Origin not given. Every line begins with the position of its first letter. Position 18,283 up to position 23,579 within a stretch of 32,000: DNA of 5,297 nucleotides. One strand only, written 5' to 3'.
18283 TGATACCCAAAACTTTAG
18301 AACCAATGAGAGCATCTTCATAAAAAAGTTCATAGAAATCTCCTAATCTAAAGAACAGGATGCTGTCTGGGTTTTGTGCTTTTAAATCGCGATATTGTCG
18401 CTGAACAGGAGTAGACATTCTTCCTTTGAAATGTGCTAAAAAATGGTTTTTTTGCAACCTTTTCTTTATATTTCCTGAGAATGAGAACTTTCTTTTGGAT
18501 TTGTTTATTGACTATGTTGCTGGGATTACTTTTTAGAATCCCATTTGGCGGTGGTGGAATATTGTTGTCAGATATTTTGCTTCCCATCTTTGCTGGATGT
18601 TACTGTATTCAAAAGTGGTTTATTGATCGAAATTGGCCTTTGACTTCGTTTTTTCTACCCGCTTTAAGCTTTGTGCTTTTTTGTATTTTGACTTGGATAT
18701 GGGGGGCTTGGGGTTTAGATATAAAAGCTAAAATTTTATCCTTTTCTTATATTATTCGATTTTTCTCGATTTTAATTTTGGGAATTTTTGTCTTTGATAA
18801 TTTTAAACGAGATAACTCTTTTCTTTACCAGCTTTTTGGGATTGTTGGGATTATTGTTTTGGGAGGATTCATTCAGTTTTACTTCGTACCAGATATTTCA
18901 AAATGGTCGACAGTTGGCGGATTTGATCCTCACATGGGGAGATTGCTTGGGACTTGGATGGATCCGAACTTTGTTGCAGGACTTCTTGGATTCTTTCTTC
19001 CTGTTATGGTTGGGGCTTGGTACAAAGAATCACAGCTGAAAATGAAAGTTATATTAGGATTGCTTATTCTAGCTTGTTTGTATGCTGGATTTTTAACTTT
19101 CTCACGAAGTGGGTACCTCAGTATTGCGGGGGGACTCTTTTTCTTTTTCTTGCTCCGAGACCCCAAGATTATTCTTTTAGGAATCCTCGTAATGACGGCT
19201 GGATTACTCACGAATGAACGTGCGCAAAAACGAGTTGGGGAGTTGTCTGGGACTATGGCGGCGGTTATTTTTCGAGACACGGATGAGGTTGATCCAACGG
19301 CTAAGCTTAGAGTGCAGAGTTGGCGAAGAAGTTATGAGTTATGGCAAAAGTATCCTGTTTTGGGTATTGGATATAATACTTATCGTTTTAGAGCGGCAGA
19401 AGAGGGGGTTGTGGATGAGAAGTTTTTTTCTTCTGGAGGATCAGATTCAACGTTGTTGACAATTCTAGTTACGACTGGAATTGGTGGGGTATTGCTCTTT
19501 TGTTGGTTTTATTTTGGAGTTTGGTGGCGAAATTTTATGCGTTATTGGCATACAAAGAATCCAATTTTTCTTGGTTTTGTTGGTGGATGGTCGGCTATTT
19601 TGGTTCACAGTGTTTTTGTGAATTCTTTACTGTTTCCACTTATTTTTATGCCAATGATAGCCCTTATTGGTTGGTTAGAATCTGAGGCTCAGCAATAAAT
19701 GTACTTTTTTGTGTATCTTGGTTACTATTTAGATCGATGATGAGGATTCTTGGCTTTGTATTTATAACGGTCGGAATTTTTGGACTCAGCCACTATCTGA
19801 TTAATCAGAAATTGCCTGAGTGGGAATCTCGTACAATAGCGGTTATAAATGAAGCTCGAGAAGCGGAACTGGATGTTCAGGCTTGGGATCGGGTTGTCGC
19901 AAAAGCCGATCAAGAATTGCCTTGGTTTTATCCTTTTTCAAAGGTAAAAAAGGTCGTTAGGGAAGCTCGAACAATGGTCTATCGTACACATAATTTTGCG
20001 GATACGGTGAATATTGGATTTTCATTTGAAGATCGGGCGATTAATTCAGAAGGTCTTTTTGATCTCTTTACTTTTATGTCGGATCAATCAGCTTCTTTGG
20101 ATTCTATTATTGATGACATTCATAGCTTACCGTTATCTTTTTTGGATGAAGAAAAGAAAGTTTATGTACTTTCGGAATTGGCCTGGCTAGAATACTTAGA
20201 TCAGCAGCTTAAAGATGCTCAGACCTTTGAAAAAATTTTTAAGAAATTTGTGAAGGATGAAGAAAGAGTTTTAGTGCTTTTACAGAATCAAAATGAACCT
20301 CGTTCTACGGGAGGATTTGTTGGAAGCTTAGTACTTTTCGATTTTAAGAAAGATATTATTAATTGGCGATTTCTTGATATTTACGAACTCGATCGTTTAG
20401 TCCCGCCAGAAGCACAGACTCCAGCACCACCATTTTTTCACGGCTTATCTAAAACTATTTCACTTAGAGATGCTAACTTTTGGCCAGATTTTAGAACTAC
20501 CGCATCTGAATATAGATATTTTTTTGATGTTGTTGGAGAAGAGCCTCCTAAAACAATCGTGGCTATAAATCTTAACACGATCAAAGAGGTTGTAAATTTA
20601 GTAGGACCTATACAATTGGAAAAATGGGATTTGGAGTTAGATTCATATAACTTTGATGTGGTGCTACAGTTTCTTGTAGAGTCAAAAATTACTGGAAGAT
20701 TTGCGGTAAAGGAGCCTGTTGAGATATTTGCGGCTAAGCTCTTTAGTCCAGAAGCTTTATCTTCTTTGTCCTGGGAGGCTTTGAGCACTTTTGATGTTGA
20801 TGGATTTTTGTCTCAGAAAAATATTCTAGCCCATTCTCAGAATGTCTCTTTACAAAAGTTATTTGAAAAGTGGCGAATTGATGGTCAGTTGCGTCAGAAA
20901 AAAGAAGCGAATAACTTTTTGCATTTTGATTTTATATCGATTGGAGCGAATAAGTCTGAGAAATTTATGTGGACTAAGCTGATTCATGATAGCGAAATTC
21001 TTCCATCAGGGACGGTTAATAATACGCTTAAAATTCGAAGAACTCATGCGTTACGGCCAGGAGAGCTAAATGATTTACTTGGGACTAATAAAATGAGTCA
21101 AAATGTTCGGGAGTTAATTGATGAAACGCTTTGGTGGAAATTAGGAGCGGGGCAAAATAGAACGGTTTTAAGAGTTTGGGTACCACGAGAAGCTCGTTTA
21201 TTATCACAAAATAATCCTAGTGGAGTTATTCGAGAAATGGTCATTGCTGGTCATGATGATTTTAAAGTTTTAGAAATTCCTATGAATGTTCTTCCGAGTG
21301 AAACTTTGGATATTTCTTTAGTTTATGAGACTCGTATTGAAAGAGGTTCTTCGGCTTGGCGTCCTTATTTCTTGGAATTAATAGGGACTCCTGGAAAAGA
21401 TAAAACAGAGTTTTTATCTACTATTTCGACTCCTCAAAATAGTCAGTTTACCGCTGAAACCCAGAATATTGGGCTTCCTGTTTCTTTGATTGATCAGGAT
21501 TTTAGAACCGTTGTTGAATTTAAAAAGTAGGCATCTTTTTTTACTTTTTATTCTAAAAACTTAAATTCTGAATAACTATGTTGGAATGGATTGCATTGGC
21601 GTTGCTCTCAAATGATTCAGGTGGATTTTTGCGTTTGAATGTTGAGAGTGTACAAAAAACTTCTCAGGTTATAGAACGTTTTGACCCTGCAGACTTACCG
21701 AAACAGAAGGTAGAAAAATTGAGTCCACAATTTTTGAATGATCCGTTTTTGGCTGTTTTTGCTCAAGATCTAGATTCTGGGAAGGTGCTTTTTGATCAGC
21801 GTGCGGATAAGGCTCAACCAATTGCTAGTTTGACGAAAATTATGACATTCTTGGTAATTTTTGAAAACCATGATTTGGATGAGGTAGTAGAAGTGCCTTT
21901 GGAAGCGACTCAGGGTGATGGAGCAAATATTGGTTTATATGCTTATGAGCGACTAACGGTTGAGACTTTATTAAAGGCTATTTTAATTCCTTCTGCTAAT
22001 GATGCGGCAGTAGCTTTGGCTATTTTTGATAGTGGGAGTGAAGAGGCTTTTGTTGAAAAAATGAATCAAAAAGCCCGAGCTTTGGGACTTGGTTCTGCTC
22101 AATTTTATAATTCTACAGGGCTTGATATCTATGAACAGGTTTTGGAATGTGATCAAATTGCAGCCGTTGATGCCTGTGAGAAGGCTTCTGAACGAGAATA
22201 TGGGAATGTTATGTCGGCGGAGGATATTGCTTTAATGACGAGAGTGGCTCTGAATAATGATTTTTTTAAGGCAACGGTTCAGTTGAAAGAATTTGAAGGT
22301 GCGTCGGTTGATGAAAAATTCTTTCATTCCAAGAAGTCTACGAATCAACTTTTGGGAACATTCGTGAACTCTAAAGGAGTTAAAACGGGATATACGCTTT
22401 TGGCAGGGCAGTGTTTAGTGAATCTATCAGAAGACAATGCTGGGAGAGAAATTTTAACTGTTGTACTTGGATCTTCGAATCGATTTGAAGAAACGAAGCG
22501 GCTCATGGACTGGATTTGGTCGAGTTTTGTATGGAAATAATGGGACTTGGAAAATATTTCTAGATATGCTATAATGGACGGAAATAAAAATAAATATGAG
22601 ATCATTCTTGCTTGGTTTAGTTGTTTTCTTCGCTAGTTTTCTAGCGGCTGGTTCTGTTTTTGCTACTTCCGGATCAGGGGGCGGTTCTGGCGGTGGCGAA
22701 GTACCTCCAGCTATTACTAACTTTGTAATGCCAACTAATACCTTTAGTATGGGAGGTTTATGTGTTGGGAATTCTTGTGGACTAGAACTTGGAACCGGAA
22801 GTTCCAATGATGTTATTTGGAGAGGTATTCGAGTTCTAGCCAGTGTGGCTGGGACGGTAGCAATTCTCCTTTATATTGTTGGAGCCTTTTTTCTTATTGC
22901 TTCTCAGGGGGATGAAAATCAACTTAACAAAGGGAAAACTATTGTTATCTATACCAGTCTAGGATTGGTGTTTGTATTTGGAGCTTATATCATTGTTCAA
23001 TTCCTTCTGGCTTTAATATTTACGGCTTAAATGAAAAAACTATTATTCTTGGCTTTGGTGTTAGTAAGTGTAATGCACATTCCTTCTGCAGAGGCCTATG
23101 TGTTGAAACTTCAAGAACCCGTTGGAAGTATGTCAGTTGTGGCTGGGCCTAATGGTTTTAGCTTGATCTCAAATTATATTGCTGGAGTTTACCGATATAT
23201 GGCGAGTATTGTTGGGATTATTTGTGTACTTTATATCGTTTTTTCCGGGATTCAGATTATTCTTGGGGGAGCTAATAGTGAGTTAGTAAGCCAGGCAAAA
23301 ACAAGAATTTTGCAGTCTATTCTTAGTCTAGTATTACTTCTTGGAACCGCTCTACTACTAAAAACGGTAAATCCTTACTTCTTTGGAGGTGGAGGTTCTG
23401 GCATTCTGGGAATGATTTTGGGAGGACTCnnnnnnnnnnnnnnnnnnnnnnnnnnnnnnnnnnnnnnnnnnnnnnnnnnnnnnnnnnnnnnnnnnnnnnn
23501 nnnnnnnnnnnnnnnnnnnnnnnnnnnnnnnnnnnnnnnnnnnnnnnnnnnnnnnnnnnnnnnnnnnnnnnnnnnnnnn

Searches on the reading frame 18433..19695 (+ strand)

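Call 94: search_protein_families(library=ncbifam, proteins=[window:18433-19695:+], max_evalue=0.001)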
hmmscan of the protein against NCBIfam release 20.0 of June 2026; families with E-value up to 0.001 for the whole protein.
window:18433-19695:+ (421 aa): 1 family
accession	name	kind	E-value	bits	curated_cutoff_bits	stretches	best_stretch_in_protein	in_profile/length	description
TIGR00947.1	2A73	equivalog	1.7e-07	30.6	366.4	1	148-415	140-414/425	IctB family putative bicarbonate transporter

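Call 102: search_protein_families(library=pfam, proteins=[window:18433-19695:+], max_evalue=0.01)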
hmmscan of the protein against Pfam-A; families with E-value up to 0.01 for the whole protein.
window:18433-19695:+ (421 aa): 1 family
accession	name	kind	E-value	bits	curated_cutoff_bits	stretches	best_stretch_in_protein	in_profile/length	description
PF04932.20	Wzy_C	-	7.2e-15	55.5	31.7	1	211-357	2-149/149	O-Antigen ligase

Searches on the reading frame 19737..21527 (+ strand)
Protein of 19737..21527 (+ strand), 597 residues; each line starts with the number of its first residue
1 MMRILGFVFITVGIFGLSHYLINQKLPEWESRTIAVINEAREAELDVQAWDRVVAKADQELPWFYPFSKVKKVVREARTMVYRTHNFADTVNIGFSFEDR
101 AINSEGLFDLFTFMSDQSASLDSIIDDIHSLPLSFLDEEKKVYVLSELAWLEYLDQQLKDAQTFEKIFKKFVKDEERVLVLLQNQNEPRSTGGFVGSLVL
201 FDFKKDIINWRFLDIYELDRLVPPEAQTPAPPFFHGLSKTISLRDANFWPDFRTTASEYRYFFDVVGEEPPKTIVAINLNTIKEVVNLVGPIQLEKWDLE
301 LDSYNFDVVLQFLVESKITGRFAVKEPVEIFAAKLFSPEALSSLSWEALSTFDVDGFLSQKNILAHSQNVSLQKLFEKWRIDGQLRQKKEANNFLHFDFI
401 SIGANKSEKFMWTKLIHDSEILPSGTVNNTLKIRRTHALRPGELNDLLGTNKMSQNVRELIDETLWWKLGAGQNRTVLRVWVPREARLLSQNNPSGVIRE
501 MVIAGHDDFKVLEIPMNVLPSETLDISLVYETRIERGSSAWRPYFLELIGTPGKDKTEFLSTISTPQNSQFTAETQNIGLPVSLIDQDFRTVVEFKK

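Call 94: search_protein_families(library=ncbifam, proteins=[window:19737-21527:+], max_evalue=0.001)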
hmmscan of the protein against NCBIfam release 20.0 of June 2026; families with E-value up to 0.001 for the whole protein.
window:19737-21527:+ (597 aa): 0 families

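Call 102: search_protein_families(library=pfam, proteins=[window:19737-21527:+], max_evalue=0.01)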
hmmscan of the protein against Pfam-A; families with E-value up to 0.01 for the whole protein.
window:19737-21527:+ (597 aa): 1 family
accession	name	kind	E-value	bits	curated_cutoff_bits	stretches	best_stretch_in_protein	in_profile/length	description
PF13196.11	DUF4012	-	4.5e-14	53.6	28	1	175-305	3-134/144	Protein of unknown function (DUF4012)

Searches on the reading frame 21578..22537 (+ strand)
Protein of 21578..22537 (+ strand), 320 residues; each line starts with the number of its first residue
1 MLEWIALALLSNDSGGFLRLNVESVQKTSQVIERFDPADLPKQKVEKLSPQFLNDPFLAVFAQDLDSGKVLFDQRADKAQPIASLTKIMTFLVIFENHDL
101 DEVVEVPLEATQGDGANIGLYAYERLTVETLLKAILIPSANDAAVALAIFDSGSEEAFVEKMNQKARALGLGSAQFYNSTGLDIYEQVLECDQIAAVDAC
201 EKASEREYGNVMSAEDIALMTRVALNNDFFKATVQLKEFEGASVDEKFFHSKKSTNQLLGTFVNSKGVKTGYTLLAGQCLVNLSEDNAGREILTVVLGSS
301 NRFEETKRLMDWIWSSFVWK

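Call 102: search_protein_families(library=pfam, proteins=[window:21578-22537:+], max_evalue=0.01)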
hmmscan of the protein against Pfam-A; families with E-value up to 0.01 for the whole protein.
window:21578-22537:+ (320 aa): 2 families
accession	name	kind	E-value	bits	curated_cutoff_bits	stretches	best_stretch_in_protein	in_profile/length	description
PF00768.25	Peptidase_S11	-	8.9e-45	153.4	27.6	1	63-300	18-238/239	D-alanyl-D-alanine carboxypeptidase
PF13354.11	Beta-lactamase2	-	1.4e-05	25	22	1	60-218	2-140/214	Beta-lactamase enzyme family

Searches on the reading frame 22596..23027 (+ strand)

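Call 94: search_protein_families(library=ncbifam, proteins=[window:22596-23027:+], max_evalue=0.001)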
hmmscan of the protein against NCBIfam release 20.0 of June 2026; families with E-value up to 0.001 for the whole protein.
window:22596-23027:+ (144 aa): 0 families

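Call 102: search_protein_families(library=pfam, proteins=[window:22596-23027:+], max_evalue=0.01)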
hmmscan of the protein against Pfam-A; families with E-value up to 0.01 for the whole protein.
window:22596-23027:+ (144 aa): 1 family
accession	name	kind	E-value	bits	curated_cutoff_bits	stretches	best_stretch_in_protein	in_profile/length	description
PF18895.5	T4SS_pilin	-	1.7e-05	25.2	26.6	1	73-137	7-71/71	Type IV secretion system pilin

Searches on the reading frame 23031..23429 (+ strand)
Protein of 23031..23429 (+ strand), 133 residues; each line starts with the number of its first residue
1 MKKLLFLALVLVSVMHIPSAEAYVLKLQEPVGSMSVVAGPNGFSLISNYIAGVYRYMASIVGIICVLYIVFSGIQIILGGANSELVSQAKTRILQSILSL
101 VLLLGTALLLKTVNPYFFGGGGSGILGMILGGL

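Call 94: search_protein_families(library=ncbifam, proteins=[window:23031-23429:+], max_evalue=0.001)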
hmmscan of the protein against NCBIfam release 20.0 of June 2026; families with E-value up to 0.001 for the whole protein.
window:23031-23429:+ (133 aa): 1 family
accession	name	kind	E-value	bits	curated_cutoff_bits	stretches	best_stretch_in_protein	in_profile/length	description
NF045849.1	ICE_MMCAP2_0565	equivalog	9.8e-05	22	40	1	45-105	8-68/80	Mbov_0395 family pilin-like conjugal transfer protein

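Call 102: search_protein_families(library=pfam, proteins=[window:23031-23429:+], max_evalue=0.01)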
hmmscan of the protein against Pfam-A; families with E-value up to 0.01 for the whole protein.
window:23031-23429:+ (133 aa): 1 family
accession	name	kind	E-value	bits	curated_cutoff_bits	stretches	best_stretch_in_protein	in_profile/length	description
PF18895.5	T4SS_pilin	-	6.1e-07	29.9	26.6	1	47-108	6-65/71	Type IV secretion system pilin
